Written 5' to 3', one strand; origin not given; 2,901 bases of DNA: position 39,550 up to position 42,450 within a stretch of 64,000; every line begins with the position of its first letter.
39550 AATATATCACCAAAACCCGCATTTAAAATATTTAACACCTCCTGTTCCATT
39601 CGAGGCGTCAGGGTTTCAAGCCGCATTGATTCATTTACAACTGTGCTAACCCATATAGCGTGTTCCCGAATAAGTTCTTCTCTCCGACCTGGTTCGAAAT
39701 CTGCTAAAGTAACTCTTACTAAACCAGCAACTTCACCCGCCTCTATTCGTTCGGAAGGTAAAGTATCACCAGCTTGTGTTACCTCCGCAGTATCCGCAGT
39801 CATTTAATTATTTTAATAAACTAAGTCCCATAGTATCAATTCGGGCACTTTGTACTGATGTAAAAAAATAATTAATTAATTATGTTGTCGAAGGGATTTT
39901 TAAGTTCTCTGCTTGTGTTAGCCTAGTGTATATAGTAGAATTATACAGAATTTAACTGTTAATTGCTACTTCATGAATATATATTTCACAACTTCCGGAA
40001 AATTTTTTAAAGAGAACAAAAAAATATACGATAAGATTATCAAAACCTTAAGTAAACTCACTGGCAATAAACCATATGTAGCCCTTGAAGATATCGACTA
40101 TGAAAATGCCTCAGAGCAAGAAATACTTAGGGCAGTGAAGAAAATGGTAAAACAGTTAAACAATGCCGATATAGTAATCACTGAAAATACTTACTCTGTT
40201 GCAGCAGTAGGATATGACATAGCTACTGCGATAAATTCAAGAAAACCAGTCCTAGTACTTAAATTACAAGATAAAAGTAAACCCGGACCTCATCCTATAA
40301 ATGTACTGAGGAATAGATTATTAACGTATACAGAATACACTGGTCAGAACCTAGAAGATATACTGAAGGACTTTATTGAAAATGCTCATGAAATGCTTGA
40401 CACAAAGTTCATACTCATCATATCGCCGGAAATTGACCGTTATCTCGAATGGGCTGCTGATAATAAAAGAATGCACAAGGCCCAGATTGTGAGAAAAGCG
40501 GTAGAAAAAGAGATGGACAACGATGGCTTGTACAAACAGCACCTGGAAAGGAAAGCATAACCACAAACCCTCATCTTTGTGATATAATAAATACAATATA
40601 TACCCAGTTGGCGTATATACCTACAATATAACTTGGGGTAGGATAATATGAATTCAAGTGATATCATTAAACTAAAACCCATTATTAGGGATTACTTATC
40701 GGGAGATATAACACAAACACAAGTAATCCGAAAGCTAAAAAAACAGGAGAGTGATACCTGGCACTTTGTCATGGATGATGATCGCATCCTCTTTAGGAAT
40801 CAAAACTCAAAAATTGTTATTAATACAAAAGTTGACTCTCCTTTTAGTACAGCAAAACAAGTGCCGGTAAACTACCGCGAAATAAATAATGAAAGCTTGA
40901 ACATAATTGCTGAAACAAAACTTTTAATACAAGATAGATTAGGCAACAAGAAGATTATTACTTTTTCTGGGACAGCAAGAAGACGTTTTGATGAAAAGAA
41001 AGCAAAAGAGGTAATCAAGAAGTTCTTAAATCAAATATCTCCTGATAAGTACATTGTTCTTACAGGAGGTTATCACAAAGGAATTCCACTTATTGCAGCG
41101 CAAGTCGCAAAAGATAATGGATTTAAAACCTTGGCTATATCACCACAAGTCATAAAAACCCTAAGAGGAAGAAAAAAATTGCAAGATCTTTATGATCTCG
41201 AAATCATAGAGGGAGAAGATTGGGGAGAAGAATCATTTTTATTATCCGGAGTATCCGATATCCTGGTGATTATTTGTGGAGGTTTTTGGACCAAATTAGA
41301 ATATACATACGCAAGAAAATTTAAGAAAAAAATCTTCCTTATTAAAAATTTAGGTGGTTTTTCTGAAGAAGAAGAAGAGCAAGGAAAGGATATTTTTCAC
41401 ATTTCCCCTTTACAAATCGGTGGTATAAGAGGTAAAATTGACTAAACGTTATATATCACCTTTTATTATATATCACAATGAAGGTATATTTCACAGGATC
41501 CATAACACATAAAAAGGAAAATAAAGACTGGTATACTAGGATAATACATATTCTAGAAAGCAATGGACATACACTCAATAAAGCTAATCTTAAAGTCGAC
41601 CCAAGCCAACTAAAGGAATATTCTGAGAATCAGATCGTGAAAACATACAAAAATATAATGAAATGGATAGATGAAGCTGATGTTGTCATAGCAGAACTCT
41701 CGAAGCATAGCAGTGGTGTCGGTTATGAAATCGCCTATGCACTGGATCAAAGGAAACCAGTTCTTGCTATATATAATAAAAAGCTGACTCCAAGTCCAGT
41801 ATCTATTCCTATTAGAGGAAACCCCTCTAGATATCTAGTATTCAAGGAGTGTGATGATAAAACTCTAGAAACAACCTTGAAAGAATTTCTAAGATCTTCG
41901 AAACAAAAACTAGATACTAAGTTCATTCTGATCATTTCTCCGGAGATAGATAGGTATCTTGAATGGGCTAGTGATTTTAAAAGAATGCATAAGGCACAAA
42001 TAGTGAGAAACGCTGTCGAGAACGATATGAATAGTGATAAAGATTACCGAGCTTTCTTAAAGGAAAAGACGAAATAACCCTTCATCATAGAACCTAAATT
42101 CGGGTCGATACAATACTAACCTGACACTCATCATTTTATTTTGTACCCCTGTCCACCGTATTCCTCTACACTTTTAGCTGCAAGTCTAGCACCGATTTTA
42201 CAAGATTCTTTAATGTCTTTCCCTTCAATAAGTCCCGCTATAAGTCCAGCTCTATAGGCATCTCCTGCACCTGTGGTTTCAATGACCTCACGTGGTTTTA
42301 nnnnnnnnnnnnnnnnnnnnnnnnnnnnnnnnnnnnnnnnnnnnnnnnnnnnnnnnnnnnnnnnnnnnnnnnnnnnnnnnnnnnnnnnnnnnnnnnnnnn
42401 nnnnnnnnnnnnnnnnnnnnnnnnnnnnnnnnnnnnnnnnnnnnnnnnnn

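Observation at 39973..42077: Three-gene cluster: two NDT-fold enzyme / ribbon-helix-helix fusion paralogues flanking a LOG/SLOG-like protein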

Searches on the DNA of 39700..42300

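Call 94: search_rna_families(source=window, start=39700, end=42300, threshold=evalue, max_evalue=1)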
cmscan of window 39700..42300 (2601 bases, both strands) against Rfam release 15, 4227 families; matches with E-value up to 1: 0.
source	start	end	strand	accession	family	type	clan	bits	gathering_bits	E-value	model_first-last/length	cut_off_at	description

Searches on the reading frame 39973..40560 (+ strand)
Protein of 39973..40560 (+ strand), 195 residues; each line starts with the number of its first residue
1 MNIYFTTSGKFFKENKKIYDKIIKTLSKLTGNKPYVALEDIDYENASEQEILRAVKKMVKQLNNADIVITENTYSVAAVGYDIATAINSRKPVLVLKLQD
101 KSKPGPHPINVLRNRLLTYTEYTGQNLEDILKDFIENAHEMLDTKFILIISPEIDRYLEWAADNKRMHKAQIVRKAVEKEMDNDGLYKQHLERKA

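Call 3: search_protein_families(library=pfam, proteins=[window:39973-40560:+], max_evalue=1)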
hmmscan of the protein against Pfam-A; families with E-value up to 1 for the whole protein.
window:39973-40560:+ (195 aa): 9 families
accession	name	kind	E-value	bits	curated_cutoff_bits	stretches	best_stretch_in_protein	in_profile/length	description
PF08937.16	ThsB_TIR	-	0.0011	19.8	21.2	1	39-101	36-98/100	Thoeris protein ThsB, TIR-like domain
PF05014.21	Nuc_deoxyrib_tr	-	0.0027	18.3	28.8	1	3-97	1-97/117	Nucleoside 2-deoxyribosyltransferase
PF00281.24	Ribosomal_L5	-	0.0032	18.2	34.9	1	13-36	21-44/57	Ribosomal protein L5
PF19924.4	DUF6387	-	0.02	14.9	28.9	1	31-63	137-168/258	Family of unknown function (DUF6387)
PF17585.7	Phage_Arf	-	0.038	14.4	27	1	139-156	3-20/47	Accessory recombination function protein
PF12725.13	DUF3810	-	0.05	13.4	28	1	40-124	93-170/311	Protein of unknown function (DUF3810)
PF24911.1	YfjL_C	-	0.06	14.4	28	1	28-76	41-89/117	YfjL-like C-terminal domain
PF00390.24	malic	-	0.062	13.5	23.1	1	14-48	142-176/182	Malic enzyme, N-terminal domain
PF14513.12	DAG_kinase_N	-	0.13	12.9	23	1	115-137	12-34/151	Diacylglycerol kinase N-terminus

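Call 4: search_protein_families(library=ncbifam, proteins=[window:39973-40560:+], max_evalue=1)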
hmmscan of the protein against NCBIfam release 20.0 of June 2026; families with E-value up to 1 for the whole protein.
window:39973-40560:+ (195 aa): 3 families
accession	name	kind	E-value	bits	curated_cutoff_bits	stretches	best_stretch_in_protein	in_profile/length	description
TIGR04372.1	glycosyl_04372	domain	0.015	14.8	45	1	20-64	144-188/207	TIGR04372 family glycosyltransferase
NF011407.0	PRK14833.1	equivalog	0.08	12.6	325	1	2-74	91-163/233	di-trans,poly-cis-decaprenylcistransferase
NF005467.0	PRK07060.1-5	equivalog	0.18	11.3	360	1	25-97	48-117/245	SDR family oxidoreductase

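Call 6: search_protein_families(library=padloc, proteins=[window:39973-40560:+], max_evalue=1)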
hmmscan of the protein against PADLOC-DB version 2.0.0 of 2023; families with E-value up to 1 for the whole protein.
window:39973-40560:+ (195 aa): 3 families
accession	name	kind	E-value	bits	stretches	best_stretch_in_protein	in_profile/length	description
PDLC00431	ThsB1|ThsB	-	0.0014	17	1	24-178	22-158/162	TIR-like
PDLC00433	ThsB1|ThsB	-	0.0035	15.4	1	20-163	18-159/164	TIR-like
PDLC04688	PDC-M50B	-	0.0044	15.2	1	43-100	42-102/162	-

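Call 65: search_protein_families(library=phrogs, proteins=[window:39973-40560:+], max_evalue=0.01)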
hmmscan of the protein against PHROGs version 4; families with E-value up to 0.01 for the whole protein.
window:39973-40560:+ (195 aa): 2 families
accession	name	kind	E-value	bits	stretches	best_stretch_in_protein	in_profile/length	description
phrog_6988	-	unknown function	0.00049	21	1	16-103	15-107/135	-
phrog_7325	-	transcription regulation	0.0021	19.2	1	150-193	63-106/151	CopG-like transcriptional repressor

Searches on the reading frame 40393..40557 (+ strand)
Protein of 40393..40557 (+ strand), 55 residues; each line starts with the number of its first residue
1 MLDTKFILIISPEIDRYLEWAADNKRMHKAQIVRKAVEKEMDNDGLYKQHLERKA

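Call 7: search_protein_families(library=pfam, proteins=[window:40393-40557:+], max_evalue=10)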
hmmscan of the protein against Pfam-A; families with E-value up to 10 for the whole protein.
seq(55 aa): 0 families

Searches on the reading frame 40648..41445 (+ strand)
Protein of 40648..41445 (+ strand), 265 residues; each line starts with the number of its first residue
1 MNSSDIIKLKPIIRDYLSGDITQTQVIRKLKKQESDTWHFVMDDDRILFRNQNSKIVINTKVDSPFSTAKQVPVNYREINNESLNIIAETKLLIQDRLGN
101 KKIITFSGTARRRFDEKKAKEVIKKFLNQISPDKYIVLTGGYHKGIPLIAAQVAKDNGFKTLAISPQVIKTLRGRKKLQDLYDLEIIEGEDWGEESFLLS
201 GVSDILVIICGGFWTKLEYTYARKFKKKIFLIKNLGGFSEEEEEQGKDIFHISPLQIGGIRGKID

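Call 3: search_protein_families(library=pfam, proteins=[window:40648-41445:+], max_evalue=1)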
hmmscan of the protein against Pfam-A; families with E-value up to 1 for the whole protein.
window:40648-41445:+ (265 aa): 2 families
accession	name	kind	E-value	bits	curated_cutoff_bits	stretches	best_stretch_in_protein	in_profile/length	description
PF18306.6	LDcluster4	-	1.8e-10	41.1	26.3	1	108-241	8-134/151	SLOG cluster4 family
PF10686.14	YAcAr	-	0.026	14.8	28.2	1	113-166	11-61/66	YspA, cpYpsA-related SLOG family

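Call 4: search_protein_families(library=ncbifam, proteins=[window:40648-41445:+], max_evalue=1)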
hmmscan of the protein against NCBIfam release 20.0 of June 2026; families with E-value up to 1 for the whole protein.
window:40648-41445:+ (265 aa): 4 families
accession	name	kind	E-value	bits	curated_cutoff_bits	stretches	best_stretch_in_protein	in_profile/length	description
TIGR00725.1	TIGR00725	hypoth_equivalog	0.00018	21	106.9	1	117-241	14-130/159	TIGR00725 family protein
TIGR00730.1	TIGR00730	subfamily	0.055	13.2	96.35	1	134-215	32-109/178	TIGR00730 family Rossman fold protein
NF007574.0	PRK10206.1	equivalog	0.11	11.6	352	1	36-116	49-129/345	oxidoreductase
TIGR00074.1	hypC_hupF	subfamily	0.12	12.3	48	1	89-126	29-65/80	HypC/HybG/HupF family hydrogenase formation chaperone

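Call 6: search_protein_families(library=padloc, proteins=[window:40648-41445:+], max_evalue=1)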
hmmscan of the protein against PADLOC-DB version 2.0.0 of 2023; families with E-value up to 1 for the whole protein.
window:40648-41445:+ (265 aa): 1 family
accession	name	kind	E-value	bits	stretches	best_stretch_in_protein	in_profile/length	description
PDLC01980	CARF_m13--CARF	-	0.0013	16.7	1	117-164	77-123/168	-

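Call 9: find_homologous_proteins(query=window:40648-41445:+)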
Query window:40648-41445:+ (265 aa): 2 proteins with E <= 0.001 among 829 candidates.
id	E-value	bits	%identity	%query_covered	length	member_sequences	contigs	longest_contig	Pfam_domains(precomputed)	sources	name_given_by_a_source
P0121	1.5e-169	580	100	100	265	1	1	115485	PF18306.7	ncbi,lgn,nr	ncbi:hypothetical protein JW766_01220 [Candidatus Dojkabacteria bacterium]|nr:hypothetical protein [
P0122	9.7e-71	256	46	100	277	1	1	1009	PF18306.7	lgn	-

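Call 55: find_encoding_contigs(protein=P0122, flank=2000, max_places=3)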
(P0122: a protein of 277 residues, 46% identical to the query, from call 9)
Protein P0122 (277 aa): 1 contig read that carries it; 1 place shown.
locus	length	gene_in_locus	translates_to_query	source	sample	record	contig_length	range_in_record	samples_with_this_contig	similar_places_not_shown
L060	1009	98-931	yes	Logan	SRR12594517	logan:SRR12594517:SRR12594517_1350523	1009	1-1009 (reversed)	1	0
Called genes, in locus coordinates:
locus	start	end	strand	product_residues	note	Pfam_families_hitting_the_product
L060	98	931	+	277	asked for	PF18306:LDcluster4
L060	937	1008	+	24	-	?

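Call 64: search_solved_structures(query=window:40648-41445:+, max_evalue=1, show_alignments=2)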
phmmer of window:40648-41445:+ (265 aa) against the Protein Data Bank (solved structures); distinct sequences matched with E-value up to 1: 4.
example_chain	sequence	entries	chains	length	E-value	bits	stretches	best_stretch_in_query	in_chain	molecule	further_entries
2iz5_A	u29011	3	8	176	0.0064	19.1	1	100-232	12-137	MOCO CARRIER PROTEIN | MOLYBDENUM COFACTOR CARRIER PROTEIN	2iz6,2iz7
1rcu_A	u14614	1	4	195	0.043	16.4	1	97-241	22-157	conserved hypothetical protein VT76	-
6y01_AAA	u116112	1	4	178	0.12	14.9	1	130-233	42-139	p450 cytochrome, putative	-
9eq2_A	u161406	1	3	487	0.15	14.6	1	117-175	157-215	RuvB-like protein 1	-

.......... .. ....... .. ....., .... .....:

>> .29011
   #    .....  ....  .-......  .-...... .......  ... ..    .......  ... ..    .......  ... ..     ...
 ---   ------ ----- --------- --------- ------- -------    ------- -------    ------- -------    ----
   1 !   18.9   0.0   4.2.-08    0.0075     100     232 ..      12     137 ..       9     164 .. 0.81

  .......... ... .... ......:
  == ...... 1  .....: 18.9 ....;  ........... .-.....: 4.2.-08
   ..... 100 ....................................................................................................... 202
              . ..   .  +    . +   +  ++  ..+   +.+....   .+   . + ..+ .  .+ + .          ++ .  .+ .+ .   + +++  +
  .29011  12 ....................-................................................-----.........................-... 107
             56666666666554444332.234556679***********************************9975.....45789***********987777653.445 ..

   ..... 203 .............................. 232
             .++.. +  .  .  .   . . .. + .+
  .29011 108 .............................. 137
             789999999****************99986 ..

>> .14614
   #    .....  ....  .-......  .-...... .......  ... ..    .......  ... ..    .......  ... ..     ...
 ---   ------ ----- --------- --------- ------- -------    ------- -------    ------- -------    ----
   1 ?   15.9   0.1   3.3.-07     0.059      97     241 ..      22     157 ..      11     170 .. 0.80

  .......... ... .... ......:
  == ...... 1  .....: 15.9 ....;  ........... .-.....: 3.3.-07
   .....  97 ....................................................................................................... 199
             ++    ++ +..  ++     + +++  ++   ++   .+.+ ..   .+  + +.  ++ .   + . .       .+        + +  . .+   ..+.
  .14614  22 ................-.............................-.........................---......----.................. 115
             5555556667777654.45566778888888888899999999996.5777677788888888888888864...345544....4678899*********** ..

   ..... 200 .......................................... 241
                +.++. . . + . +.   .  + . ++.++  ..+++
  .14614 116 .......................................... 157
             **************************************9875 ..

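Call 65: search_protein_families(library=phrogs, proteins=[window:40648-41445:+], max_evalue=0.01)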
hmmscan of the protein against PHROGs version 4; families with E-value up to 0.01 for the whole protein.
window:40648-41445:+ (265 aa): 0 families
